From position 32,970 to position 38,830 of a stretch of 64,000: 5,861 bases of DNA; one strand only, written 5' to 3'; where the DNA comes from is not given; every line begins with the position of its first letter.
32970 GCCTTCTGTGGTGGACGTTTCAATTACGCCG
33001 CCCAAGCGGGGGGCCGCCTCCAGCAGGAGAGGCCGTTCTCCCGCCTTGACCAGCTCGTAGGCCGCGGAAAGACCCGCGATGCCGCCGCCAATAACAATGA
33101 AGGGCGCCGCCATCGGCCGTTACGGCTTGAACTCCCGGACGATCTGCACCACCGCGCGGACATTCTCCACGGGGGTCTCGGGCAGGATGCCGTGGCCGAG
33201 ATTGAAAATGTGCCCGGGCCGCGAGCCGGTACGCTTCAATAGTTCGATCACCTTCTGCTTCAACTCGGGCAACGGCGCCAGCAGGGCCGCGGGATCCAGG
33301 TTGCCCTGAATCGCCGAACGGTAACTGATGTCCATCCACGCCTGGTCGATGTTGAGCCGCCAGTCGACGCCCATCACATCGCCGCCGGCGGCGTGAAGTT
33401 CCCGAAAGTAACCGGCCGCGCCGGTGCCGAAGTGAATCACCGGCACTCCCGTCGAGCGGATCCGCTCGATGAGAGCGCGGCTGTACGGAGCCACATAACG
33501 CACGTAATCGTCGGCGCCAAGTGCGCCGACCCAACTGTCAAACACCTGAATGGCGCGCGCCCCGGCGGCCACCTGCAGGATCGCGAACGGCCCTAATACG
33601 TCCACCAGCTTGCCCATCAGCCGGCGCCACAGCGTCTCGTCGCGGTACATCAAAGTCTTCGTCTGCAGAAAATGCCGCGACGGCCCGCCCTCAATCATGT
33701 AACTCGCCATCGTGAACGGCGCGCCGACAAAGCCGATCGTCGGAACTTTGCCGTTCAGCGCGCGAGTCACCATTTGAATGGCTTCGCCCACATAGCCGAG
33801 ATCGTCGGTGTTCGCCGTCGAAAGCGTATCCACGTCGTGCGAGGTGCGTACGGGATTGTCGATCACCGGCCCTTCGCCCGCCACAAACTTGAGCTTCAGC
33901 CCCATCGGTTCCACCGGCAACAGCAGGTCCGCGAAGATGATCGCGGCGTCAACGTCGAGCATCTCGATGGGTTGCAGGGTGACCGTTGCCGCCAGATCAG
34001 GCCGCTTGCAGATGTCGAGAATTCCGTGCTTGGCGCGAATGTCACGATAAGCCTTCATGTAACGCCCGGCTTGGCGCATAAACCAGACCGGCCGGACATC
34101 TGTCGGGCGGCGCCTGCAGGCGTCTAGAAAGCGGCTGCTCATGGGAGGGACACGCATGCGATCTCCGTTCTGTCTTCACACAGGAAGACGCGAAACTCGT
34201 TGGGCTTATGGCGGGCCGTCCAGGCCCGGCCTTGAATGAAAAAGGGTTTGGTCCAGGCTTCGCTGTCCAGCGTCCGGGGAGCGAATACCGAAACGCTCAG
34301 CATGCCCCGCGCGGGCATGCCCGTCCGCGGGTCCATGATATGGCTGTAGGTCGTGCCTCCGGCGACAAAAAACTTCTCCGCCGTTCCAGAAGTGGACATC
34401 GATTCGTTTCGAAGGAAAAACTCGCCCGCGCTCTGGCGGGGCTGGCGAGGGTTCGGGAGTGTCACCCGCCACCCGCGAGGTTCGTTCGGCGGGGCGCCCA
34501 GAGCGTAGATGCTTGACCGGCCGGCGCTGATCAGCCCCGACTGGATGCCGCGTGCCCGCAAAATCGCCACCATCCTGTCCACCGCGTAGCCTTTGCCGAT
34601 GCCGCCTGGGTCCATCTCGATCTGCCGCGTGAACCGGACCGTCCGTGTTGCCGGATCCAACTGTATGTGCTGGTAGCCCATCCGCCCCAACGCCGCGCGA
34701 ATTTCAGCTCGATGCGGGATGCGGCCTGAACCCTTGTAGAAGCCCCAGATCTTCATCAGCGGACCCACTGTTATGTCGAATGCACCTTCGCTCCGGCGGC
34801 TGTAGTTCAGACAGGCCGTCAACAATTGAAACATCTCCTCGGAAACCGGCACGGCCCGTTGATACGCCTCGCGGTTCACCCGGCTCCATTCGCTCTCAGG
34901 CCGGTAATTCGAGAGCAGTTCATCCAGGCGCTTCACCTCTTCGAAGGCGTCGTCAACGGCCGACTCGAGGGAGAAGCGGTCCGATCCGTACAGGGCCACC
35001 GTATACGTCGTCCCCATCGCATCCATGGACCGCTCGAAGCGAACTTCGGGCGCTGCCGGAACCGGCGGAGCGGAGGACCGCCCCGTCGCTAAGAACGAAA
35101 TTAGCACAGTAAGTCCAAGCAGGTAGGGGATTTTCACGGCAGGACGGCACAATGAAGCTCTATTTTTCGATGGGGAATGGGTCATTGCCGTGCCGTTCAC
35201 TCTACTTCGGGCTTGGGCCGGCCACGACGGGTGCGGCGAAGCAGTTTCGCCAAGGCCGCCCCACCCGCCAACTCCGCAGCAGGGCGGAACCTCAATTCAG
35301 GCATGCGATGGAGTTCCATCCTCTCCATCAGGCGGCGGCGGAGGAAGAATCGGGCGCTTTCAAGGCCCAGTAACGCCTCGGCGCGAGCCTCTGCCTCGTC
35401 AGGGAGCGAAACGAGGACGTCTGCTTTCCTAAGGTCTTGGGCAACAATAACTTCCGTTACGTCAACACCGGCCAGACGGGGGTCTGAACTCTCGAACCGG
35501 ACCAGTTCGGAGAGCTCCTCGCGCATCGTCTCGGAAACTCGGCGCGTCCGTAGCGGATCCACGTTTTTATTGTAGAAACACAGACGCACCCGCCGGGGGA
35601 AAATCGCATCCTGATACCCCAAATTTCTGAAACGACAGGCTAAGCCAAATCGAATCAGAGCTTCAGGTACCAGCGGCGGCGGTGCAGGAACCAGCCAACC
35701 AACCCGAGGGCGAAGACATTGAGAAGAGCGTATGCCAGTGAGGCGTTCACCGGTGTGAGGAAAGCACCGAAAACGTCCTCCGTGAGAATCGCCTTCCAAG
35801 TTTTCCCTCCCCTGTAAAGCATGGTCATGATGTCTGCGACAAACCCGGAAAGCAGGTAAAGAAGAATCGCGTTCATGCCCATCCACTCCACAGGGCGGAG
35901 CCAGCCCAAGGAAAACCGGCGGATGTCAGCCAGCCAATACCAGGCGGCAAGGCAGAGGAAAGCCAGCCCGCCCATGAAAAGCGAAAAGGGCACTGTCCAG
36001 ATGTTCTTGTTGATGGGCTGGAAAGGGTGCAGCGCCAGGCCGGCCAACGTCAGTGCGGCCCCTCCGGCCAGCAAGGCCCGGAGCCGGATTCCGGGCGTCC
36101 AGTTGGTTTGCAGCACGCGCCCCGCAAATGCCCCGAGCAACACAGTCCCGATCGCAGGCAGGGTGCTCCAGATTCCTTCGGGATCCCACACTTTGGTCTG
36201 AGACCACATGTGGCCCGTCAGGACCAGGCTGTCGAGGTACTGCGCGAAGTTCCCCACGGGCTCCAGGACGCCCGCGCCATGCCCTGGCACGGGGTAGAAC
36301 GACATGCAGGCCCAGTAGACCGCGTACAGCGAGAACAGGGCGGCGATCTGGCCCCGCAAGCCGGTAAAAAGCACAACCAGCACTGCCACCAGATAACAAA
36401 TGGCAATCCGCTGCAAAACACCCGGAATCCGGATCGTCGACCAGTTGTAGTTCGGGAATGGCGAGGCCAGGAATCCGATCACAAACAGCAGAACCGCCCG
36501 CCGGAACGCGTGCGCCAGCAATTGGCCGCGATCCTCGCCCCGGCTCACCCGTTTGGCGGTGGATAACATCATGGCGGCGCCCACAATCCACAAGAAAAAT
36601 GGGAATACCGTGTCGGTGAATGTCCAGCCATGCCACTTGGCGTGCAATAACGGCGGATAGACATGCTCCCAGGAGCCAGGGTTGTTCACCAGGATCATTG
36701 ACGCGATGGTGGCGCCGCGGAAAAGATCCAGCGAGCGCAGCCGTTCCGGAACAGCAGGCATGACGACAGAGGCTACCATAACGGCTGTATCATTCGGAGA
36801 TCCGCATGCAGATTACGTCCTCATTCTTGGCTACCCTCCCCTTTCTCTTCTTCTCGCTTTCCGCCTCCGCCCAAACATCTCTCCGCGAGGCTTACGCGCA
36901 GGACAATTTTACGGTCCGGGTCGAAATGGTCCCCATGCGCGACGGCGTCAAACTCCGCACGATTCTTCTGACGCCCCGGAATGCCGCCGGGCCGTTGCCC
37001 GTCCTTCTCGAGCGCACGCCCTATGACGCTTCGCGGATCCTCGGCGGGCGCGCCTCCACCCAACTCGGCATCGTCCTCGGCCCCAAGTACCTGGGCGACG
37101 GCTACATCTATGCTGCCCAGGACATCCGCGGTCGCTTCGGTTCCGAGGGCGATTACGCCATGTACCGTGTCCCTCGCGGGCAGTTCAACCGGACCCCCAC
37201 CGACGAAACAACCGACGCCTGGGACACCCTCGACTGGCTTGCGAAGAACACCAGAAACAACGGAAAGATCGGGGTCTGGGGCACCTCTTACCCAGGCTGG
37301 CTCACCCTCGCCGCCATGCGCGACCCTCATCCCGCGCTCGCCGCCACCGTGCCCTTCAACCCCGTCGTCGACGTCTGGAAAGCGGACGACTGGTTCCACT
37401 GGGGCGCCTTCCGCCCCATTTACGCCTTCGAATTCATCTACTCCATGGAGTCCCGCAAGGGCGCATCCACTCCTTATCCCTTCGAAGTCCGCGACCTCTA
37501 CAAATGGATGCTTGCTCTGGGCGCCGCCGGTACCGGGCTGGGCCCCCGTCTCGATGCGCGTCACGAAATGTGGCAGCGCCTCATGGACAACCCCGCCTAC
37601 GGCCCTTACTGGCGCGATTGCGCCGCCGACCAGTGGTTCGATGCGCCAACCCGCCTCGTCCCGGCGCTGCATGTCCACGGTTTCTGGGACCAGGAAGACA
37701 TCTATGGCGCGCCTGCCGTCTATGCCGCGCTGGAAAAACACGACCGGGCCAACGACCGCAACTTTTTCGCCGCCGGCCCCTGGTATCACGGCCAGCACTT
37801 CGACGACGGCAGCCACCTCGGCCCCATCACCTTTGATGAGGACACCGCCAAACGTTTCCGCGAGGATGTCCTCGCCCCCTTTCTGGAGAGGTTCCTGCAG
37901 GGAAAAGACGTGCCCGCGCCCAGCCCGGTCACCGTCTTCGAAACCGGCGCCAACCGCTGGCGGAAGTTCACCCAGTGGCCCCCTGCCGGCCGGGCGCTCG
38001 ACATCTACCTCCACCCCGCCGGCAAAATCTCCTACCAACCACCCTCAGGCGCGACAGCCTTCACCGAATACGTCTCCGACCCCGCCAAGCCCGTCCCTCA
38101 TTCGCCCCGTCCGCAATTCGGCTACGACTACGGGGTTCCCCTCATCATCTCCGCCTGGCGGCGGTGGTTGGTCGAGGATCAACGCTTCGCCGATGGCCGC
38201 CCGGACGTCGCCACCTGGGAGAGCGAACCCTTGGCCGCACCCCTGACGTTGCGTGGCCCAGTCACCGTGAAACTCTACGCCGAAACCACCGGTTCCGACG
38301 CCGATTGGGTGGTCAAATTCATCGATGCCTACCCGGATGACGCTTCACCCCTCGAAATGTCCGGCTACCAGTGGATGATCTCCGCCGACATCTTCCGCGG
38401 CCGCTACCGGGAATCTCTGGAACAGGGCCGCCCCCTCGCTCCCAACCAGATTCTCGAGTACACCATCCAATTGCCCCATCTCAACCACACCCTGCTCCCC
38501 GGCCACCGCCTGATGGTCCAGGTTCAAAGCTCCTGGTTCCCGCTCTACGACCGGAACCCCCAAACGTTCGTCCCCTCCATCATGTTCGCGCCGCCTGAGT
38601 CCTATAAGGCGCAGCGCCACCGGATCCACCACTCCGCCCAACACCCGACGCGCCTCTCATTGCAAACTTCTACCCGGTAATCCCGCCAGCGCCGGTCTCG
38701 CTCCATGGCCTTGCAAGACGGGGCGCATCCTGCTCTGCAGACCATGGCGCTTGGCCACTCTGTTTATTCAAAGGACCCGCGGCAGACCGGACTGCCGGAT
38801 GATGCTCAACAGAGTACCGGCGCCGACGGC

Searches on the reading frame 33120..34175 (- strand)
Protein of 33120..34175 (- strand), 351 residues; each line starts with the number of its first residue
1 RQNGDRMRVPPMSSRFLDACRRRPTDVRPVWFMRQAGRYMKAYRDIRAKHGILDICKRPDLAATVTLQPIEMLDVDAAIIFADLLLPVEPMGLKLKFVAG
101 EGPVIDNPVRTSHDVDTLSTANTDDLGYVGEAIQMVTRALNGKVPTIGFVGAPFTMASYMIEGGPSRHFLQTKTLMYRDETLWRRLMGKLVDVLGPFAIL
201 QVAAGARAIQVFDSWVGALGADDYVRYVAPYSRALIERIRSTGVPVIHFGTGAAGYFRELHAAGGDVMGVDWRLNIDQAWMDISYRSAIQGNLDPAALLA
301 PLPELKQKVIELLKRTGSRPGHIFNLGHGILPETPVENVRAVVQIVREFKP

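Call 67: search_protein_families(library=pfam, proteins=[window:33120-34175:-], max_evalue=0.00001)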
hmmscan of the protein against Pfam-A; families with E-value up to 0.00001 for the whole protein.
window:33120-34175:- (351 aa): 1 family
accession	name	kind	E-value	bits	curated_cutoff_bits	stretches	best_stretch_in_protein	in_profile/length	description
PF01208.23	URO-D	-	2.1e-120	402.3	23.9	1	14-349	4-346/346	Uroporphyrinogen decarboxylase (URO-D)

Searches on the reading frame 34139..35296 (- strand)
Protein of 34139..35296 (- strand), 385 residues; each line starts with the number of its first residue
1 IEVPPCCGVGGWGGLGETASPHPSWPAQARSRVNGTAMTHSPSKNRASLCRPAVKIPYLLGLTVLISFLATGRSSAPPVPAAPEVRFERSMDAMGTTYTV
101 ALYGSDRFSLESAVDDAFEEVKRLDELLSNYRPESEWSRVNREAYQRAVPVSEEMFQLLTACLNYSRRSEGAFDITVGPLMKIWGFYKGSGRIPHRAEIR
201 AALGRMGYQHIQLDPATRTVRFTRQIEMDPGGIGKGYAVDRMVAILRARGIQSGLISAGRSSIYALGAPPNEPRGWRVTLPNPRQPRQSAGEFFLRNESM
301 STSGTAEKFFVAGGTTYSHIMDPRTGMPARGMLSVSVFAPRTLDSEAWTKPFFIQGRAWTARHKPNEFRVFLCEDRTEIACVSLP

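Call 67: search_protein_families(library=pfam, proteins=[window:34139-35296:-], max_evalue=0.00001)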
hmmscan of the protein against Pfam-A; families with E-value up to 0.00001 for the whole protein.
window:34139-35296:- (385 aa): 1 family
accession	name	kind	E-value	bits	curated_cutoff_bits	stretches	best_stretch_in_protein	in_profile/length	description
PF02424.20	ApbE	-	1.2e-74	251.6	25.6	1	94-358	1-249/266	ApbE family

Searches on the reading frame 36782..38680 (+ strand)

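Call 67: search_protein_families(library=pfam, proteins=[window:36782-38680:+], max_evalue=0.00001)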
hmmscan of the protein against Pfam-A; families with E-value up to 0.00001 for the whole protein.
window:36782-38680:+ (632 aa): 3 families
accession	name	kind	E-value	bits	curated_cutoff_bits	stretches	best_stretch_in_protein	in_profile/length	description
PF02129.25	Peptidase_S15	-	1.2e-45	156.7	23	1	54-338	1-262/262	X-Pro dipeptidyl-peptidase (S15 family)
PF08530.16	PepX_C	-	4.4e-32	112.2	22.5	1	381-625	7-216/217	X-Pro dipeptidyl-peptidase C-terminal non-catalytic domain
PF00326.27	Peptidase_S9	-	7.8e-06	26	22.6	0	103-203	9-106/213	Prolyl oligopeptidase family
